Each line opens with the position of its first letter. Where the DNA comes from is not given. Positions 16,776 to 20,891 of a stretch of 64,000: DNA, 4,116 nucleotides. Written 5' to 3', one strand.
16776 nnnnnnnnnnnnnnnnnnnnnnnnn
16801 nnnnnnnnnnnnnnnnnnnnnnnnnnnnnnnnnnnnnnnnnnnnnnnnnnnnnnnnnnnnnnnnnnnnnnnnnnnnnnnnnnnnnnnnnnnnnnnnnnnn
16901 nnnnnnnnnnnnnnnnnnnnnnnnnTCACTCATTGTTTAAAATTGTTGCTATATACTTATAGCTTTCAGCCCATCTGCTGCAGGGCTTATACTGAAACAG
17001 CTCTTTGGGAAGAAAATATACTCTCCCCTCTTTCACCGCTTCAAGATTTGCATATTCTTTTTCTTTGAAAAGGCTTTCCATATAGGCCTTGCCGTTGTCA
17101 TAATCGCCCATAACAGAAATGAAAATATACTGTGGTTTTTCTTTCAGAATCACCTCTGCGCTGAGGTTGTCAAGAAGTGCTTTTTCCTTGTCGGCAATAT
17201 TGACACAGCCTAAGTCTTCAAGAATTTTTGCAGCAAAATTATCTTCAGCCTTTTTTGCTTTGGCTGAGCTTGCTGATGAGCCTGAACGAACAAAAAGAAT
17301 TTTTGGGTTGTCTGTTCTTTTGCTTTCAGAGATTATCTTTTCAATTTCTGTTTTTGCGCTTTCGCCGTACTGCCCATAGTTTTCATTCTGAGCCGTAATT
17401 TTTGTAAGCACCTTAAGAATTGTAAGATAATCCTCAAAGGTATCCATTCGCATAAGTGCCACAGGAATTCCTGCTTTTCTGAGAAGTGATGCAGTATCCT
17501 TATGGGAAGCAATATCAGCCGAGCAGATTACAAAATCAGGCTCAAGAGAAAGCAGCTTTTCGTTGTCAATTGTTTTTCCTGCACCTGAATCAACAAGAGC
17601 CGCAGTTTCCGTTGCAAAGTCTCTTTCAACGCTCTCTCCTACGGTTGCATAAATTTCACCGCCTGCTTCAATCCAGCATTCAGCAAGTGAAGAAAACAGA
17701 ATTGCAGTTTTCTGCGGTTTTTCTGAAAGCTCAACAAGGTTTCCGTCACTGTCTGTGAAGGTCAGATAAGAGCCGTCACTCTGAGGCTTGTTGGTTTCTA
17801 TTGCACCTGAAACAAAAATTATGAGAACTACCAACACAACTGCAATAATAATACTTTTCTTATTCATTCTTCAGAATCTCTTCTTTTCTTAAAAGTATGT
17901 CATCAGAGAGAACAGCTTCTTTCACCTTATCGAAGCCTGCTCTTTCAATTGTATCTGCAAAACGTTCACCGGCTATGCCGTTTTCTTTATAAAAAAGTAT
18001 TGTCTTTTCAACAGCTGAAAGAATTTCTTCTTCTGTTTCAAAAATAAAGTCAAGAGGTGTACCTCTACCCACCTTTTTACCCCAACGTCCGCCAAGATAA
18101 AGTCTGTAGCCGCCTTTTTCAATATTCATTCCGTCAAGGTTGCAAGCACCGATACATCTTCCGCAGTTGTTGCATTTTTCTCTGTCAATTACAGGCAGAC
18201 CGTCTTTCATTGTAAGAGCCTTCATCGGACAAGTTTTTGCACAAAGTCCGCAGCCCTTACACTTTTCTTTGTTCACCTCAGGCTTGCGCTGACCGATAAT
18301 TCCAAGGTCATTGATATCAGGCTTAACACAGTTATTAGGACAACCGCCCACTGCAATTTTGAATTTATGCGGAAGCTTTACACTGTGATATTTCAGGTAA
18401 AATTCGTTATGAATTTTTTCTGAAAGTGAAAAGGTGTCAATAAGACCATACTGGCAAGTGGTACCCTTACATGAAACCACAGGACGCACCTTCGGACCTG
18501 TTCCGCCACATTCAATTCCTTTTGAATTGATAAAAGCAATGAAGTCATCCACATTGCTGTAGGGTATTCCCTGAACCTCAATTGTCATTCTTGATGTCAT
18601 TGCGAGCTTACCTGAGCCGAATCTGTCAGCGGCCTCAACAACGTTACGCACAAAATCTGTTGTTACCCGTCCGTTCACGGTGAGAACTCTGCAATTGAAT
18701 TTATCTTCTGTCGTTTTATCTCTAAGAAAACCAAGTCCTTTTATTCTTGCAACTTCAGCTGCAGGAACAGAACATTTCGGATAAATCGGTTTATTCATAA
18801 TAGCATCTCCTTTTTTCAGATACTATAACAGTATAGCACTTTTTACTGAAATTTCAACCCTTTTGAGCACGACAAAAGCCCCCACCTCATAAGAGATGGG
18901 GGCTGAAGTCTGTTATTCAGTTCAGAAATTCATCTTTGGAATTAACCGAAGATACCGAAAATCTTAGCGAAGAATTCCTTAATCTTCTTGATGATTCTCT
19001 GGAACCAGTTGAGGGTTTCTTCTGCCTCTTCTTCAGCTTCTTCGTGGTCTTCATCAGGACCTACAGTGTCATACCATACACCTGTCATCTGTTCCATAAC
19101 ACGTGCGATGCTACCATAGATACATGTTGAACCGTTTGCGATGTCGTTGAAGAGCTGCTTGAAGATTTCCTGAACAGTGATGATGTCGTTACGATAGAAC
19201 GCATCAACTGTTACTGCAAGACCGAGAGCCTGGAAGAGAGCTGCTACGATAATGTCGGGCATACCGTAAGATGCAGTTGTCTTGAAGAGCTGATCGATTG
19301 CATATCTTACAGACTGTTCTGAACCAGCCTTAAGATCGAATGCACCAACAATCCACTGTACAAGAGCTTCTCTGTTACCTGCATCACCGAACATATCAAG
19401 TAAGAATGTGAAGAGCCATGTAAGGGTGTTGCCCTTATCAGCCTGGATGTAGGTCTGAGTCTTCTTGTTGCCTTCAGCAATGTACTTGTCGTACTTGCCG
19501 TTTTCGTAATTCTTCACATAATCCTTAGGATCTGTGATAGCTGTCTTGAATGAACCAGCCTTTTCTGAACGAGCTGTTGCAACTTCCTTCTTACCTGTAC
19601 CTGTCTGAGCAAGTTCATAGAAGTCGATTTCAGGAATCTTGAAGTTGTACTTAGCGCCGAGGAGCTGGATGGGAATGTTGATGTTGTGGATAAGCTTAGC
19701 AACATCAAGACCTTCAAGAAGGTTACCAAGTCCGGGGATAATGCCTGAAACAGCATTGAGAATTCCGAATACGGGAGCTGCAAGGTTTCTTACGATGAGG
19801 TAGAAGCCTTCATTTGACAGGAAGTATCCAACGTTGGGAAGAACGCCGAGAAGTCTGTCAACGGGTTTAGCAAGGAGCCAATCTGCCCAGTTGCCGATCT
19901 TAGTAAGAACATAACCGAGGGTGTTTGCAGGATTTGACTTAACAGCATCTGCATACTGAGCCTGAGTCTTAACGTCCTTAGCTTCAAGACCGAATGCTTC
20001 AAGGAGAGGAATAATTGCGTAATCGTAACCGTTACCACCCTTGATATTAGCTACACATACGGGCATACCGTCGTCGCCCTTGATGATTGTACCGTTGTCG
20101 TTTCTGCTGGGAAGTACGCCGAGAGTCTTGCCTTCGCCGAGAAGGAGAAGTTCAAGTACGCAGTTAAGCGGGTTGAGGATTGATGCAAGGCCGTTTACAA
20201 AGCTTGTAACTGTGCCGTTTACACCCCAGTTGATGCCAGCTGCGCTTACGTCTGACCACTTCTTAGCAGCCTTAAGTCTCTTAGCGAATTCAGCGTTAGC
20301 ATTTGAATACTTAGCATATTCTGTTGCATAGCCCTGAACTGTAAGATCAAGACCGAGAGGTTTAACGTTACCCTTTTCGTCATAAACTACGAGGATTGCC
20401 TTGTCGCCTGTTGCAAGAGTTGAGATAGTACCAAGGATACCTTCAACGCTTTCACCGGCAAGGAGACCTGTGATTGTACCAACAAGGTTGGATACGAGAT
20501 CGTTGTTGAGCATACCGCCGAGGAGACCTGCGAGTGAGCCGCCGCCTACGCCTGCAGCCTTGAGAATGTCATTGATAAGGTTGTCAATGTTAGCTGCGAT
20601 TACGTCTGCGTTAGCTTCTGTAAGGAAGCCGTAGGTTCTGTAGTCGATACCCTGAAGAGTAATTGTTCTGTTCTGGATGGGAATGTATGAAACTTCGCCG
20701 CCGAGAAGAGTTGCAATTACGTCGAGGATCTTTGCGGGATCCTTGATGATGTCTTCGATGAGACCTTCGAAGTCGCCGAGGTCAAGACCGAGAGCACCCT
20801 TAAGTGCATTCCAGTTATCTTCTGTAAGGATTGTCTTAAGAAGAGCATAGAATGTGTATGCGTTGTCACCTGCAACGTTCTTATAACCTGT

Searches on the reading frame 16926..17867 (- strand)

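Call 14: search_protein_families(library=pfam, proteins=[window:16926-17867:-], max_evalue=0.001)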
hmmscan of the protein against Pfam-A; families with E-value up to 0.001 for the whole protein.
window:16926-17867:- (313 aa): 1 family
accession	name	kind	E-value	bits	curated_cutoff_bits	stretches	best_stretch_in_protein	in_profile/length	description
PF01497.23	Peripla_BP_2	-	2.8e-26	92.8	27.5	1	86-289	35-234/235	Periplasmic binding protein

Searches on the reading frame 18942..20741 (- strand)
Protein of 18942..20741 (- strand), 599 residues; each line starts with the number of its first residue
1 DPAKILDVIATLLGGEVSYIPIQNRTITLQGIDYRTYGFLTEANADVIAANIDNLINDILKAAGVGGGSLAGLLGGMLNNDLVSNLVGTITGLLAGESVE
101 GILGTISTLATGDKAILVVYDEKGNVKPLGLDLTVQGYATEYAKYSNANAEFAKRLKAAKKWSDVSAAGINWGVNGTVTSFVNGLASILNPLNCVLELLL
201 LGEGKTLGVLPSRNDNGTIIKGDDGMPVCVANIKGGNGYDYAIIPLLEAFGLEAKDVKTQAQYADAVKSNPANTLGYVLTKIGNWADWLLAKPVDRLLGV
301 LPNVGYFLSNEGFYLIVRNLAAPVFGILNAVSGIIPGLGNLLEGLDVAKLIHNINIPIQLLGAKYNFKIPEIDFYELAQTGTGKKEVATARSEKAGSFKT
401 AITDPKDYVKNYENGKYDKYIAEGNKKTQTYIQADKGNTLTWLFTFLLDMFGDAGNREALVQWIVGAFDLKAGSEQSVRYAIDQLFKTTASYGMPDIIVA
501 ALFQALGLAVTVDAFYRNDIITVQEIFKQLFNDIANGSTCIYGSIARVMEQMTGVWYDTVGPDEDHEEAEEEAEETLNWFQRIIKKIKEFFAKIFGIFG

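Call 8: search_protein_families(library=ncbifam, proteins=[window:18942-20741:-], max_evalue=0.01)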
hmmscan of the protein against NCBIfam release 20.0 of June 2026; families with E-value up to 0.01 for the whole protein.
window:18942-20741:- (599 aa): 0 families

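Call 36: find_homologous_proteins(query=window:18945-20741:-, max_evalue=0.001)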
Query window:18945-20741:- (599 aa): 12 proteins with E <= 0.001 among 8000 candidates.
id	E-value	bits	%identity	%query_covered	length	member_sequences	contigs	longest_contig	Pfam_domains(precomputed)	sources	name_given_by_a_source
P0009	0.0e+0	1382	99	100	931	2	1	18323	-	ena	-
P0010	8.6e-243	825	71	85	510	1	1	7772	-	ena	-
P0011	4.9e-168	579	50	100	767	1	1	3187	-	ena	-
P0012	8.4e-150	518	48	100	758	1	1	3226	-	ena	-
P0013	3.4e-139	483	47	100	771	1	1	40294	-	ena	-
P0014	1.1e-133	465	45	93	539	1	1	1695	-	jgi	jgi:hypothetical protein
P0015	5.4e-129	450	44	99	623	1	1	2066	-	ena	-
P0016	3.3e-124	434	44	94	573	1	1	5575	-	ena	-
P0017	8.6e-116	406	48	73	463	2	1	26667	-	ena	-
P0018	3.2e-111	391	50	68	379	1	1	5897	-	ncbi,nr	ncbi:MAG: hypothetical protein NC110_05420, partial [Ruminococcus sp.]|nr:hypothetical protein [Rumi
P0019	2.2e-108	382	43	84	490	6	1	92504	-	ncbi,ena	-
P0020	2.9e-6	44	26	48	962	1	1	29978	-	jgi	-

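Call 38: find_encoding_contigs(protein=P0009, flank=10000)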
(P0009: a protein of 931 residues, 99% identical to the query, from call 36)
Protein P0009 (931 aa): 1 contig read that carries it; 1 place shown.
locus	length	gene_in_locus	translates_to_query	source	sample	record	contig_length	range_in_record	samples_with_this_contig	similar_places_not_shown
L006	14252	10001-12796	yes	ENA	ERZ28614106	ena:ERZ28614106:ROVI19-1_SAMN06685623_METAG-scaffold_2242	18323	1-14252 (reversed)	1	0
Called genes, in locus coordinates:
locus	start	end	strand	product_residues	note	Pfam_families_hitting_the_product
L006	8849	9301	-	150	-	-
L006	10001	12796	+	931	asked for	-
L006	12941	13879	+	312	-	PF03460:NIR_SIR_ferr, PF01077:NIR_SIR, PF14697:Fer4_21 (weak), PF00037:Fer4, PF12837:Fer4_6 (weak), PF13237:Fer4_10 (weak), PF12838:Fer4_7 (weak), PF12797:Fer4_2 (weak), +3 more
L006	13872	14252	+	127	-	?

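Call 39: find_encoding_contigs(protein=P0013, flank=10000)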
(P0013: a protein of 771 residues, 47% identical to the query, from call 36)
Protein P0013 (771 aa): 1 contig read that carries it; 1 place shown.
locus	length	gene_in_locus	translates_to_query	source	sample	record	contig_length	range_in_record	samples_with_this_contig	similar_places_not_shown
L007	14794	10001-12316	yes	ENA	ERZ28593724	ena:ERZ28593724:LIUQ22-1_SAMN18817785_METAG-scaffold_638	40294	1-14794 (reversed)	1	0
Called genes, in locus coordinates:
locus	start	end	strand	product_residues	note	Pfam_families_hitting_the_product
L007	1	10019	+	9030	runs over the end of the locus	-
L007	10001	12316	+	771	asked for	-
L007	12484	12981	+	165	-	PF01613:Flavin_Reduct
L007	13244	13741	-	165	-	PF13238:AAA_18 (weak), PF01202:SKI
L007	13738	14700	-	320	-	PF01073:3Beta_HSD, PF01370:Epimerase, PF02719:Polysacc_synt_2, PF04321:RmlD_sub_bind, PF07993:NAD_binding_4, PF16363:GDP_Man_Dehyd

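Call 40: find_encoding_contigs(protein=P0019, flank=10000)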
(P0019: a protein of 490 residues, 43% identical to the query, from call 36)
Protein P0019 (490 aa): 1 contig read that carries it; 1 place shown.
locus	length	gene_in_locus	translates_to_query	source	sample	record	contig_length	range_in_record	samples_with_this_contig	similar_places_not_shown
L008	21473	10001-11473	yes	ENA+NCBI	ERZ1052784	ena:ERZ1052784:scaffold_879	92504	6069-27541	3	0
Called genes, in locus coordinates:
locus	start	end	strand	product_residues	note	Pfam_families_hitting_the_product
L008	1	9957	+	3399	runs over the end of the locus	-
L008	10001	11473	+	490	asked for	-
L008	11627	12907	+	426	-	PF16499:Melibiase_2, PF17801:Melibiase_C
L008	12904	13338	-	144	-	-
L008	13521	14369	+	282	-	PF01061:ABC2_membrane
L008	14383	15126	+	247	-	PF00005:ABC_tran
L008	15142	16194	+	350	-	PF07261:DnaB_2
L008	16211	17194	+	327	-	PF01695:IstB_IS21, PF00308:Bac_DnaA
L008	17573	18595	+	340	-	PF00753:Lactamase_B (weak), PF12706:Lactamase_B_2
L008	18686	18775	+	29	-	-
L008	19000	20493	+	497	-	-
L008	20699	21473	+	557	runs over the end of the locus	-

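Call 95: predict_structure(alignment_id=A7)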
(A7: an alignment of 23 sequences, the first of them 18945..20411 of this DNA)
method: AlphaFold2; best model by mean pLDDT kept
length: 489 residues; sequences in the alignment: 23
mean_pLDDT: 66.5   pTM: 0.62
mean pLDDT of the five models: 66.5, 65.7, 58.9, 56.6, 56.6
residues with pLDDT >= 90: 33; 70-90: 216; 50-70: 116; < 50: 124
segments of 3 or more residues with pLDDT < 50: 1-4, 218-229, 245-253, 383-412, 414-431, 434-451, 458-489
pLDDT, mean of each block of 10 residues (from residue 1): 55 70 80 87 90 84 80 84 79 70 81 79 75 87 91 91 88 83 76 84 64 51 44 59 47 60 84 88 81 68 67 82 80 71 77 63 64 61 43 31 33 40 42 46 39 49 38 36 30
secondary structure, 60 per line:
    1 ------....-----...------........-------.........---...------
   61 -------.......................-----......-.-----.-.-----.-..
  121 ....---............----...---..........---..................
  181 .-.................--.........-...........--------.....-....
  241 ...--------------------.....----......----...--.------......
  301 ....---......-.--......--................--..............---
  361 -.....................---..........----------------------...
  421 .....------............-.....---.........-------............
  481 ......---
elements in order: E7-10 E16-18 H25-32 H40-48 H68-90 E96-101 E119-124 H128-139 H150-159 H163-181 H183-199 H202-210 H212-222 H231-235 H237-243 H264-268 E273-278 H295-304 H308-313 E318-323 H326-341 H344-357 H362-382 H386-395 H418-425 H432-443 H446-449 H453-461 H470-486

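Call 98: fold_search(model_id=the predicted structure, library=pdb)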
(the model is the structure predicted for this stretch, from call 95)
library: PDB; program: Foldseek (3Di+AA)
matches with E <= 10: 22; with E <= 0.001: 0
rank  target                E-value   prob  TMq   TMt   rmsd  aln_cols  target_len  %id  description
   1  9sob_B                7.5e-01  0.06  0.13  0.06  20.2       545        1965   10  Structural Model of the Nuclear Pore Complex in Arabidopsis thaliana (released 2025-11-05)
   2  1upl_B                1.1e+00  0.05  0.11  0.14  20.7       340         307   12  Crystal structure of MO25 alpha (released 2004-01-22)
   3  8tkg_A                1.4e+00  0.02  0.08  0.03  29.5       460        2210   10  Human Type 3 IP3 Receptor - Resting State (+IP3/ATP) (released 2023-11-08)
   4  7mc4_A                4.7e+00  0.01  0.09  0.10  22.5       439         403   11  Crystal structure of a single-chain E/F type bilin lyase-isomerase MpeQ (released 2022-02-23)
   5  8fn4_4                5.4e+00  0.02  0.13  0.10  19.6       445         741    8  Cryo-EM structure of RNase-treated RESC-A in trypanosomal RNA editing (released 2023-07-19)
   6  7mno_B                5.4e+00  0.01  0.12  0.11  24.7       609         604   10  Crystal structure of the N-terminal domain of NUP358/RanBP2 (residues 1-752) I656V mutant in complex with Fab fragment (released 2022-06-15)
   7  1re5_D                5.9e+00  0.02  0.13  0.14  27.1       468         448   10  Crystal structure of 3-carboxy-cis,cis-muconate lactonizing enzyme from Pseudomonas putida (released 2004-06-08)
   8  7r5k_B0               5.9e+00  0.01  0.11  0.05  22.4       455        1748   10  Human nuclear pore complex (constricted) (released 2022-06-22)
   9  6f1u_m                6.2e+00  0.01  0.09  0.10  27.6       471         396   12  N terminal region of dynein tail domains in complex with dynactin filament and BICDR-1 (released 2018-01-17)
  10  7mnn_B                6.5e+00  0.01  0.10  0.09  24.4       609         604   10  Crystal structure of the N-terminal domain of NUP358/RanBP2 (residues 1-752) T653I mutant in complex with Fab fragment (released 2022-06-15)
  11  4phq_A                6.8e+00  0.01  0.08  0.12  29.5       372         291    9  ClyA CC6/264 ox (6-303) (released 2014-09-24)
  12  3zyl_B                7.1e+00  0.02  0.09  0.15  21.9       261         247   10  Structure of a truncated CALM (PICALM) ANTH domain (released 2011-12-07)
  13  3zyl_A                7.1e+00  0.02  0.09  0.14  22.8       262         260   12  Structure of a truncated CALM (PICALM) ANTH domain (released 2011-12-07)
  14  6rd5_3                7.8e+00  0.02  0.11  0.18  20.1       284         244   10  CryoEM structure of Polytomella F-ATP synthase, focussed refinement of Fo and peripheral stalk, C2 symmetry (released 2019-07-03)
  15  6pxl_G                7.8e+00  0.01  0.07  0.08  26.1       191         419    9  3.74 Angstroms resolution structure of HlsU with an axial-channel plug (released 2020-07-29)
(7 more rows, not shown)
